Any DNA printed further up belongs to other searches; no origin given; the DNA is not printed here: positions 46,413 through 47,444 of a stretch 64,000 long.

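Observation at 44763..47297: Bacterial Elp3 next to a divergently transcribed Trm9-like methyltransferase: a candidate two-step mcm5U-type wobble modification pair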

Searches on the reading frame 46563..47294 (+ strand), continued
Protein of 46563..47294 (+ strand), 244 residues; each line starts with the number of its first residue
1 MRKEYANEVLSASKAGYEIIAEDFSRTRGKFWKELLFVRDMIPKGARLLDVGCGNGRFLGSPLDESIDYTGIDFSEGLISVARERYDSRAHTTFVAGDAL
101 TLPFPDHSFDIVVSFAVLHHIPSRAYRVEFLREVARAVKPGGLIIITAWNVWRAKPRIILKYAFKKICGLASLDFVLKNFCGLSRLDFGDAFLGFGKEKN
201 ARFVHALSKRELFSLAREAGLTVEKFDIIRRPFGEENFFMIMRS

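Call 86: search_protein_representatives(alignment_id=A1)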
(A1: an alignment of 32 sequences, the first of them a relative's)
Query: 32 sequences, 231 profile positions. Proteins with E-value up to 0.001 (for the whole library): 278995; up to 1e-10: 43430; up to 1e-30: 1334. The best 150 are listed.
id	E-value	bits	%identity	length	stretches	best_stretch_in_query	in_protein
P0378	1.4e-91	322.3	-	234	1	1-230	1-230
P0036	9.7e-91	319.5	-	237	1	1-230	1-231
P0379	4.2e-87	307.6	-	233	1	1-230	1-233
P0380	3.3e-85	301.4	-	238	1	1-230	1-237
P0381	3.4e-85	301.4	-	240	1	1-230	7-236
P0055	1.9e-83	295.6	-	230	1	1-230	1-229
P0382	4.2e-83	294.5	-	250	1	1-230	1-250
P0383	8.7e-83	293.5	-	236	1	1-229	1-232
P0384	4.2e-82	291.2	-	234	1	1-230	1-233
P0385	7.2e-82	290.5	-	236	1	1-230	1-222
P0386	2.0e-81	289.0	-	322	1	1-230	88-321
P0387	3.9e-81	288.1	-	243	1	1-230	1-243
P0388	6.7e-80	284.0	-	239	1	1-230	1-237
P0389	1.6e-79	282.8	-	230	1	1-227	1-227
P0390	3.3e-79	281.8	-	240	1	1-230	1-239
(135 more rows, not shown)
